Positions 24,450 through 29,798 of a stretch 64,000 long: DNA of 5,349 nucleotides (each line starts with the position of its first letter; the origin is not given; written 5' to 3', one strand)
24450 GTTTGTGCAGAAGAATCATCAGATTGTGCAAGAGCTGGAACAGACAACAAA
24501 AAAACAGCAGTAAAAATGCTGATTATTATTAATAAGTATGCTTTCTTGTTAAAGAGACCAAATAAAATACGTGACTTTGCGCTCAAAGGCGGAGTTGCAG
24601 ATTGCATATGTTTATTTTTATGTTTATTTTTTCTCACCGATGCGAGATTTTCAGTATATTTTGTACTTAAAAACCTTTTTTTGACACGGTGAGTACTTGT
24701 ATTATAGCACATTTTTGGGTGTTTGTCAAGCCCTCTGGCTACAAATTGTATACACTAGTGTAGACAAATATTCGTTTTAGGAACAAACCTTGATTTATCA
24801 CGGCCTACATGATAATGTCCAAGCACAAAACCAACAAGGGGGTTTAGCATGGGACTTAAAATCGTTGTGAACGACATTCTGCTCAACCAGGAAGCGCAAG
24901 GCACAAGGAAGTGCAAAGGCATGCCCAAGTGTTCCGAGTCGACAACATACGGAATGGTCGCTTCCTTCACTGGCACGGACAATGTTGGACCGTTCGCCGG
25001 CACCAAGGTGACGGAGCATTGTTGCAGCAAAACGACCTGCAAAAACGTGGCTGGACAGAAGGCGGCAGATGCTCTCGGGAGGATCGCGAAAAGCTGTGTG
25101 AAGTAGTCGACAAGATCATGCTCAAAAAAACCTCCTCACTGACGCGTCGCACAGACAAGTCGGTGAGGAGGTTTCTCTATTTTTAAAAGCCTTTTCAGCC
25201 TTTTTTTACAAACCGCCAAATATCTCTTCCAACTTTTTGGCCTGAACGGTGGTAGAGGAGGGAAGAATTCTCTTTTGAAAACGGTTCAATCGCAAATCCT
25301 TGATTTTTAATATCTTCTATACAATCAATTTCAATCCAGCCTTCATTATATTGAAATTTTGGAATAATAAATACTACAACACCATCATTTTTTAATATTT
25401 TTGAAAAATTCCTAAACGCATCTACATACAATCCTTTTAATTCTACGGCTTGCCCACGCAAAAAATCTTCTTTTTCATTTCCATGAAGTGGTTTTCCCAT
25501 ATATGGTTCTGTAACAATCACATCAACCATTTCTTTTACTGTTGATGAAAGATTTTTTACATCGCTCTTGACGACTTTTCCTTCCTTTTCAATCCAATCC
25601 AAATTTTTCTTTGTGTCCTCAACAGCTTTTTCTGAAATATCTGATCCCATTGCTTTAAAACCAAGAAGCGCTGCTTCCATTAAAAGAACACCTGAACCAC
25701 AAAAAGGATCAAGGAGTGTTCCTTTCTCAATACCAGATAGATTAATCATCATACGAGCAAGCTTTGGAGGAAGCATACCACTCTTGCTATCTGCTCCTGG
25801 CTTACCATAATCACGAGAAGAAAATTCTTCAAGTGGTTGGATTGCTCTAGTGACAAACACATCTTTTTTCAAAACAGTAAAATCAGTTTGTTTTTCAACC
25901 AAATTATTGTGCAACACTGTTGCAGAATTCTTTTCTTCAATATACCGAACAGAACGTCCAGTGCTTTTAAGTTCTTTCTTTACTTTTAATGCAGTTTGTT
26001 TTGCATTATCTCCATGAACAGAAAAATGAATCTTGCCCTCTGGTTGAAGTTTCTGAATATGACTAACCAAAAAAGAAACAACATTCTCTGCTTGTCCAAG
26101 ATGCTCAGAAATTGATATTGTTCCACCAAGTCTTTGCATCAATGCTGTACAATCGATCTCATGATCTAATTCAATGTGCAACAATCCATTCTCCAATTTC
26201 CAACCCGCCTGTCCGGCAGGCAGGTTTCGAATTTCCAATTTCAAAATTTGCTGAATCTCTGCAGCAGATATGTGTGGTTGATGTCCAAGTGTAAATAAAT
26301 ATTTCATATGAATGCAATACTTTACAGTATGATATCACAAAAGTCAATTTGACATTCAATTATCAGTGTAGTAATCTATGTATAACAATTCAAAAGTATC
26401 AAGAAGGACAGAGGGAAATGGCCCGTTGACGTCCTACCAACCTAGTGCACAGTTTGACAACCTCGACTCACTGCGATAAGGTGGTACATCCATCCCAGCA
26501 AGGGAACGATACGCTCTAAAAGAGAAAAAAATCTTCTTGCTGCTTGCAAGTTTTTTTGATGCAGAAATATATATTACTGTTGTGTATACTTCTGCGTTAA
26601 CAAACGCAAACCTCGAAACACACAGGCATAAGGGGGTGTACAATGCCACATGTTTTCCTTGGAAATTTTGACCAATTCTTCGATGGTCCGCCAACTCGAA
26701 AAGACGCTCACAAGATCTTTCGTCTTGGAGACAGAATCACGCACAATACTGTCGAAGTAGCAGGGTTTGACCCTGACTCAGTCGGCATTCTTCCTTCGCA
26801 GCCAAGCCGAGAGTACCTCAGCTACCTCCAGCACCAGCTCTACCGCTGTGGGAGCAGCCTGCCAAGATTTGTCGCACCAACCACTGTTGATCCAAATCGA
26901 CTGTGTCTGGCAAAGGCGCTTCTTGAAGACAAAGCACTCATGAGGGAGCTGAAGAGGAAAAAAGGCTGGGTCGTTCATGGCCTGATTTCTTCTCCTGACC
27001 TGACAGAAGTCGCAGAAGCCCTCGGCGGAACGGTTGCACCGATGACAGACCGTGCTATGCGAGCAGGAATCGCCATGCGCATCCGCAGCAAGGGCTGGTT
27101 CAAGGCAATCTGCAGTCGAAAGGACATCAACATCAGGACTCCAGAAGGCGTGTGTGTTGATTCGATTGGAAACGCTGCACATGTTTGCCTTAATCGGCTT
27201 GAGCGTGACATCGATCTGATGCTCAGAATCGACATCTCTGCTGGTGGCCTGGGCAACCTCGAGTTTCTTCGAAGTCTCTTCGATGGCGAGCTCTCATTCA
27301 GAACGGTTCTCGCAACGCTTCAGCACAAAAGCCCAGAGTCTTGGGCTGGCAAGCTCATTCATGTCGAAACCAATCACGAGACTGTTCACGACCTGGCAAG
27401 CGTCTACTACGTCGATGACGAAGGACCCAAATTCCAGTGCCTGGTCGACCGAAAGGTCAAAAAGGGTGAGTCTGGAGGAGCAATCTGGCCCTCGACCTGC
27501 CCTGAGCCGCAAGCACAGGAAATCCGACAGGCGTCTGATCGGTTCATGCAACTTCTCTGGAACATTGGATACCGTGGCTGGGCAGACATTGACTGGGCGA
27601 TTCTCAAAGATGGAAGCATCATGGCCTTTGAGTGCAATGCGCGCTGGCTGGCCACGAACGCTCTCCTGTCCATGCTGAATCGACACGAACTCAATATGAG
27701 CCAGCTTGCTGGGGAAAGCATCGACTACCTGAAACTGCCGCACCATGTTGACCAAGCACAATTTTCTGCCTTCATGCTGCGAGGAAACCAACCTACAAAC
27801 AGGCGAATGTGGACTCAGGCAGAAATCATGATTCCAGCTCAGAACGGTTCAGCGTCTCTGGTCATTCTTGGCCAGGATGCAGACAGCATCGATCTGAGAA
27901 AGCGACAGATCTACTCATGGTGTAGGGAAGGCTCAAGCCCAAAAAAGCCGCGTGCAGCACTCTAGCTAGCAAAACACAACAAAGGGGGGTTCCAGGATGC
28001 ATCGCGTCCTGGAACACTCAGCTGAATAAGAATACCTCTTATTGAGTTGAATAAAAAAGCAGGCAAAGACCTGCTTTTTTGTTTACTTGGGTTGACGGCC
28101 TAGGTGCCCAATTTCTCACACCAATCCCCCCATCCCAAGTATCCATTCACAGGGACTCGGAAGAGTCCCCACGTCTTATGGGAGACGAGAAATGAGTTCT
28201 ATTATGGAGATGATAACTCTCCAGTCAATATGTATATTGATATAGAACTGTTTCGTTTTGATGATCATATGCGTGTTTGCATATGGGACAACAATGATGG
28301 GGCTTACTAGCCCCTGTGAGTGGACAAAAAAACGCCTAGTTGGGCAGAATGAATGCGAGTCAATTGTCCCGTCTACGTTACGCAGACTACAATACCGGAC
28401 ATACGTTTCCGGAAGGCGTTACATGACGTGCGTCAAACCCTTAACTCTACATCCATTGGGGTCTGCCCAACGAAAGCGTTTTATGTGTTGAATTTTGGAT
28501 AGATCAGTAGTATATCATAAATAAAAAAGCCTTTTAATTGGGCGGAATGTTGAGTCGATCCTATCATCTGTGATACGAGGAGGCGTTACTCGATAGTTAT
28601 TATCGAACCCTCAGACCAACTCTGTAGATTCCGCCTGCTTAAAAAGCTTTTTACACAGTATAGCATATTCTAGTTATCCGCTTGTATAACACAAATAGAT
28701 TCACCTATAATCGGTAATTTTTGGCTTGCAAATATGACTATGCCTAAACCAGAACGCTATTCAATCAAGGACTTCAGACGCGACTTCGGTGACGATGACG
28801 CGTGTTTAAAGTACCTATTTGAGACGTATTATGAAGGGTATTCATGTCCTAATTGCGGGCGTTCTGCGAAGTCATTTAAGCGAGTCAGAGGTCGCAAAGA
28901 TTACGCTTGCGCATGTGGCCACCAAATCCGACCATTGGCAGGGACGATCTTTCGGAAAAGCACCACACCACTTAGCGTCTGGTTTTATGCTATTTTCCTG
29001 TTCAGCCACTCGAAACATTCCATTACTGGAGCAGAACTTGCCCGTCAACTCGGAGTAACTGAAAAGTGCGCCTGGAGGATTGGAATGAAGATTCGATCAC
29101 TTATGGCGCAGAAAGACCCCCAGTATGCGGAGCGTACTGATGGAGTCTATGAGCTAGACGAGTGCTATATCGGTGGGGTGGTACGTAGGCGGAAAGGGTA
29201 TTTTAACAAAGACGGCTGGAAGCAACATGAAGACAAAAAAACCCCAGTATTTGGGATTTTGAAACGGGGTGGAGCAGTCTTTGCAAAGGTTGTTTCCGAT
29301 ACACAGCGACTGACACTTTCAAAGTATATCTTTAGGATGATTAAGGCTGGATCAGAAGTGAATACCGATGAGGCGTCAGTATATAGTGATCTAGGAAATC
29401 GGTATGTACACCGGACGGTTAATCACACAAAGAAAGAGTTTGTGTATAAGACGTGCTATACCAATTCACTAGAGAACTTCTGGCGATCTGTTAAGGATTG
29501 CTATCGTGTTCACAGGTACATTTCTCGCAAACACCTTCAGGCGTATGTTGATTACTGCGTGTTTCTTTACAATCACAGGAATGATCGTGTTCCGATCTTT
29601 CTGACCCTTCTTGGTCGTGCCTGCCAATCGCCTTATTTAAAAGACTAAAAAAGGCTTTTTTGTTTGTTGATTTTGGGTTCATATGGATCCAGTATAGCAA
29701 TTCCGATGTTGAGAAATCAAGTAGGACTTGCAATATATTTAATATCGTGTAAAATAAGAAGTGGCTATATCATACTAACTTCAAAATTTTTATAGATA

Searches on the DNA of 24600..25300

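Call 88: search_rna_families(source=window, start=24600, end=25300, threshold=evalue, max_evalue=1)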
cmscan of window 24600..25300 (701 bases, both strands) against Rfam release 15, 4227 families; matches with E-value up to 1: 3.
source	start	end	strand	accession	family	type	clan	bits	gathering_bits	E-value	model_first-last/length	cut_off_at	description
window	25121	25179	-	RF00900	mir-255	Gene; miRNA;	-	24.5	50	0.063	1-59/59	no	mir-255 microRNA precursor family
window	25117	25193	+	RF00433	Hsp90_CRE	Cis-reg; thermoregulator;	-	23.3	50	0.071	1-152/152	no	Hsp90 cis-regulatory element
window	25124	25227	-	RF02431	SpF22_sRNA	Gene; sRNA;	-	18.8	55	0.43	1-140/140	no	Streptococcus sRNA SpF22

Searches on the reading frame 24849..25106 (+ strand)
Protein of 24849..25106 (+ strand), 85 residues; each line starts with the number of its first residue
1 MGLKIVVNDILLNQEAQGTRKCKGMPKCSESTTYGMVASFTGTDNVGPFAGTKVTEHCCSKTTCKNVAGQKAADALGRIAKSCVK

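Call 4: search_protein_families(library=pfam, proteins=[window:24849-25106:+], max_evalue=1)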
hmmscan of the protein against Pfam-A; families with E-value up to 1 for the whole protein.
window:24849-25106:+ (85 aa): 1 family
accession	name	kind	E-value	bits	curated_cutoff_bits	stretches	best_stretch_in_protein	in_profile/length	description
PF12160.13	Fibrinogen_aC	-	0.93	9.9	22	0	51-70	9-28/68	Fibrinogen alpha C domain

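Call 5: search_protein_families(library=ncbifam, proteins=[window:24849-25106:+], max_evalue=1)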
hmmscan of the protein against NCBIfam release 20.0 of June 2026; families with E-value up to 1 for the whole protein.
window:24849-25106:+ (85 aa): 0 families

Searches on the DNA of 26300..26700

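Call 50: search_rna_families(source=window, start=26300, end=26700, threshold=evalue, max_evalue=0.01, show_alignments=1)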
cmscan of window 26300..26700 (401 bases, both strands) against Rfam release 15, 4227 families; matches with E-value up to 0.01: 1.
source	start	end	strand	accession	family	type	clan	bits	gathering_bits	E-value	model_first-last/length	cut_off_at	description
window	26393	26515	+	RF00162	SAM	Cis-reg; riboswitch;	CL00012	50.5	44.4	7.8e-11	1-108/108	no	SAM riboswitch aptamer (S box leader)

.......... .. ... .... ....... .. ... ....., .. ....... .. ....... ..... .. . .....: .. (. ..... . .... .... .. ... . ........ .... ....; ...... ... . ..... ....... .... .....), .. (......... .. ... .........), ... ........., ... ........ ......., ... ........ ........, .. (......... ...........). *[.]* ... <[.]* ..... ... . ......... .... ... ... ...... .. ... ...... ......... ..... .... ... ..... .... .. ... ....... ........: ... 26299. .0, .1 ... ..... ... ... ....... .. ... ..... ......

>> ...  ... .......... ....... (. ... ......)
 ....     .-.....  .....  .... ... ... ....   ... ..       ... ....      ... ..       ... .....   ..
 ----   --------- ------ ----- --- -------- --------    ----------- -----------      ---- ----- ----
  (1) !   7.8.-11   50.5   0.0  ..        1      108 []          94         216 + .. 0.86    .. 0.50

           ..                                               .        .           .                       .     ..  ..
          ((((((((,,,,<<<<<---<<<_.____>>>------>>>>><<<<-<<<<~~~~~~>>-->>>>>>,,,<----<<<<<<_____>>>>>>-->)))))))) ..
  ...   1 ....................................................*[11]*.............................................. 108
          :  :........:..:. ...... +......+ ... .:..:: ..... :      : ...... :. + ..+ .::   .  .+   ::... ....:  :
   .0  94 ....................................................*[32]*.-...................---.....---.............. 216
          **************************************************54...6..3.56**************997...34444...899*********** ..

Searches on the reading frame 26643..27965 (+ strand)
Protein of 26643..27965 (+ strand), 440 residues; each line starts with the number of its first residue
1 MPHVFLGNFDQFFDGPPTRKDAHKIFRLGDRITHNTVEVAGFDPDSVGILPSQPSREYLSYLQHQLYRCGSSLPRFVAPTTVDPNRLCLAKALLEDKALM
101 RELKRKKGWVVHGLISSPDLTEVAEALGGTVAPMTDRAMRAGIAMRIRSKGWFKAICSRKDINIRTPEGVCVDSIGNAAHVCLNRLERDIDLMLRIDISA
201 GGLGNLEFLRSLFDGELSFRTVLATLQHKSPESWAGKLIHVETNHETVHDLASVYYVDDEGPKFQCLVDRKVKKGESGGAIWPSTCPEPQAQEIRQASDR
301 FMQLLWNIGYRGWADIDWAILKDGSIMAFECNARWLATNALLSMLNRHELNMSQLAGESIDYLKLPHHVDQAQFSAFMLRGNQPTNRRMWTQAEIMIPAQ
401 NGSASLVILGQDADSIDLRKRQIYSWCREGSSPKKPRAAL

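Call 4: search_protein_families(library=pfam, proteins=[window:26643-27965:+], max_evalue=1)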
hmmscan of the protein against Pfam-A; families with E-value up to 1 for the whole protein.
window:26643-27965:+ (440 aa): 1 family
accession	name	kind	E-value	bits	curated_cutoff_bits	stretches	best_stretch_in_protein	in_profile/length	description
PF18604.6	PreAtp-grasp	-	0.0042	18.1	27.5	1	49-128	15-93/94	Pre ATP-grasp domain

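Call 5: search_protein_families(library=ncbifam, proteins=[window:26643-27965:+], max_evalue=1)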
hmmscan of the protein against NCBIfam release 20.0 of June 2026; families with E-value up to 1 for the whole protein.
window:26643-27965:+ (440 aa): 1 family
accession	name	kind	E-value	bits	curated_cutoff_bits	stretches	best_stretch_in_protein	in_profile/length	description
NF005096.0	PRK06524.1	equivalog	0.028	12.5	684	1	276-333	263-321/493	biotin carboxylase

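Call 10: search_solved_structures(query=window:26643-27965:+, max_evalue=10)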
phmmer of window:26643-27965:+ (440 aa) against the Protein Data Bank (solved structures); distinct sequences matched with E-value up to 10: 3.
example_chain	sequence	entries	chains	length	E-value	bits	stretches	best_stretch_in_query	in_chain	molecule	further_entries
8ynd_A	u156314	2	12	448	1.3e-08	37.6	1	89-336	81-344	ATP-grasp peptide ligase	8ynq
8yi6_A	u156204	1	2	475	0.16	14.1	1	91-337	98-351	L-propargylglycine--L-glutamate ligase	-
10bm_A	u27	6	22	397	1.6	10.9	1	284-332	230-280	N5-carboxyaminoimidazole ribonucleotide synthase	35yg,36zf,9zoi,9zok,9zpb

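Call 21: find_homologous_proteins(query=window:26643-27965:+, max_evalue=0.001)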
Query window:26643-27965:+ (440 aa): 1 proteins with E <= 0.001 among 6879 candidates.
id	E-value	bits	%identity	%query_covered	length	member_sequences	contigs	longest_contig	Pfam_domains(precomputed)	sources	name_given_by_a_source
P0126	0.0e+0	1023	100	100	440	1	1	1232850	-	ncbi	-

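Call 22: find_encoding_contigs(protein=P0126, flank=1000, max_places=3)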
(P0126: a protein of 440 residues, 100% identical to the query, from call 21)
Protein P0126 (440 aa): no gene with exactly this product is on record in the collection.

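Call 95: predict_structure(alignment_id=A9)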
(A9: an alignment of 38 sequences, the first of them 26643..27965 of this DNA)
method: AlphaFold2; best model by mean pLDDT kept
length: 440 residues; sequences in the alignment: 38
mean_pLDDT: 68.8   pTM: 0.72
mean pLDDT of the five models: 68.8, 66.6, 66.4, 65.7, 65.6
residues with pLDDT >= 90: 75; 70-90: 177; 50-70: 89; < 50: 99
segments of 3 or more residues with pLDDT < 50: 1-23, 29-45, 356-402, 432-440
pLDDT, mean of each block of 10 residues (from residue 1): 27 34 47 35 52 71 67 72 72 90 84 77 86 59 83 89 90 87 82 70 58 70 79 71 87 93 91 60 77 95 94 92 94 83 71 46 35 34 34 34 63 79 75 42
secondary structure, 60 per line:
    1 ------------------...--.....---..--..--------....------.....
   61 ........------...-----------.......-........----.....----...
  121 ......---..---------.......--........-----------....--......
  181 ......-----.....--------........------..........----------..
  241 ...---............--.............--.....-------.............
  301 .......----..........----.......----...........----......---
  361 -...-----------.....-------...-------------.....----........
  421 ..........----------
elements in order: E24-28 E46-49 H56-68 E75-77 H89-95 H97-104 E109-113 H118-126 H141-147 H150-157 E169-172 H175-186 E192-196 E205-208 H209-212 H219-228 E239-243 E247-258 E261-273 E276-280 H288-307 E312-321 E326-332 H337-347 H352-357 E376-380 E404-408 H413-430

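Call 99: fold_search(model_id=the predicted structure, library=pdb)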
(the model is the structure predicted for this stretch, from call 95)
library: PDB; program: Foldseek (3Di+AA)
matches with E <= 10: 1457; with E <= 0.001: 706
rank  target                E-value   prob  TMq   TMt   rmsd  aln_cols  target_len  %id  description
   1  8ynd_D                9.5e-18  1.00  0.57  0.59   8.4       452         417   17  ATP-grasp peptide ligase from Streptomyces (released 2025-02-19)
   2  8ynd_F                1.3e-17  1.00  0.58  0.61   7.9       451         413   17  ATP-grasp peptide ligase from Streptomyces (released 2025-02-19)
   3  8ynd_A                1.4e-17  1.00  0.58  0.61   7.7       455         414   17  ATP-grasp peptide ligase from Streptomyces (released 2025-02-19)
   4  8ynd_B                2.0e-17  1.00  0.57  0.61   7.8       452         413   17  ATP-grasp peptide ligase from Streptomyces (released 2025-02-19)
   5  8ynd_E                3.7e-17  1.00  0.59  0.62   7.8       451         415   16  ATP-grasp peptide ligase from Streptomyces (released 2025-02-19)
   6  3wvr_B                7.9e-17  1.00  0.46  0.47   6.7       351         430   17  Structure of ATP grasp protein with AMP (released 2014-11-19)
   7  8ynd_G                8.9e-17  1.00  0.56  0.59   8.5       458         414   16  ATP-grasp peptide ligase from Streptomyces (released 2025-02-19)
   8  8ynd_H                1.3e-16  1.00  0.57  0.60   8.0       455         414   16  ATP-grasp peptide ligase from Streptomyces (released 2025-02-19)
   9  8ynd_C                1.7e-16  1.00  0.55  0.58   8.5       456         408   17  ATP-grasp peptide ligase from Streptomyces (released 2025-02-19)
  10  8ynq_A                6.3e-16  1.00  0.55  0.58   8.0       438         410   17  ATP-grasp peptide ligase from Streptomyces (released 2025-02-19)
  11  3wvr_D                7.0e-16  1.00  0.47  0.49   6.0       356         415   18  Structure of ATP grasp protein with AMP (released 2014-11-19)
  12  3wvq_B                9.5e-16  1.00  0.55  0.57   8.1       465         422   16  Structure of ATP grasp protein (released 2014-11-19)
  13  3wvr_A                1.0e-15  1.00  0.46  0.48   6.4       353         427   17  Structure of ATP grasp protein with AMP (released 2014-11-19)
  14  3wvq_A                1.3e-15  1.00  0.51  0.52   8.4       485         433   14  Structure of ATP grasp protein (released 2014-11-19)
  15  8ynq_C                2.4e-15  1.00  0.54  0.58   8.4       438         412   18  ATP-grasp peptide ligase from Streptomyces (released 2025-02-19)
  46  7dro_A                3.6e-10  1.00  0.32  0.43   9.7       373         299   12  Structure of ATP-grasp ligase PsnB complexed with minimal precursor (released 2021-09-08)
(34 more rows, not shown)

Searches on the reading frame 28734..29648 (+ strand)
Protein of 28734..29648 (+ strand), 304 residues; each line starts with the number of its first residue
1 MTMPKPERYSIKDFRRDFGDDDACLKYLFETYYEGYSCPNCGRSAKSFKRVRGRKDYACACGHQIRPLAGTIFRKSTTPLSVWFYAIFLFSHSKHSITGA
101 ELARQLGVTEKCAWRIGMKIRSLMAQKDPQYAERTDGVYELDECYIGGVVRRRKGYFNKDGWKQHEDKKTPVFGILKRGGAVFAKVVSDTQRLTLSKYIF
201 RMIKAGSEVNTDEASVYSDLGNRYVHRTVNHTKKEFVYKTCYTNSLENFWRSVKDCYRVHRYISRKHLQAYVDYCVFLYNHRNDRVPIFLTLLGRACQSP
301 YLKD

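Call 4: search_protein_families(library=pfam, proteins=[window:28734-29648:+], max_evalue=1)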
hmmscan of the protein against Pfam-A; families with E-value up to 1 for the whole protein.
window:28734-29648:+ (304 aa): 4 families
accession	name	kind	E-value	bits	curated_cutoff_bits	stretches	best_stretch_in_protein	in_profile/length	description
PF12762.13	DDE_Tnp_IS1595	-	1.6e-26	93.6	27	1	137-280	4-153/153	ISXO2-like transposase domain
PF12760.12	Zn_ribbon_IS1595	-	6.1e-05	23.3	25.4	1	19-64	1-46/46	Transposase zinc-ribbon domain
PF08279.18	HTH_11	-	0.0018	18.5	25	1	88-115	8-34/55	HTH domain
PF24460.1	DUF7575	-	0.55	10.1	28.5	1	35-44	3-12/28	Domain of unknown function (DUF7575)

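Call 5: search_protein_families(library=ncbifam, proteins=[window:28734-29648:+], max_evalue=1)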
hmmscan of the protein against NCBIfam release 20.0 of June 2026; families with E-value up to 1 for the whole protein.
window:28734-29648:+ (304 aa): 4 families
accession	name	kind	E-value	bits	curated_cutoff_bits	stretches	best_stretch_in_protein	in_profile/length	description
NF033547.1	transpos_IS1595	equivalog_domain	1.6e-44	152.4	75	1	75-282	1-215/215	IS1595 family transposase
NF033084.2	ANT_6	equivalog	0.0042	16.4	420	1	221-269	210-258/280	aminoglycoside 6-adenylyltransferase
NF033587.1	transpos_IS6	equivalog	0.022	14.4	125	0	205-282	124-201/202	IS6 family transposase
NF011481.0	PRK14890.1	equivalog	0.31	11.1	61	1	24-64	15-59/61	putative Zn-ribbon RNA-binding protein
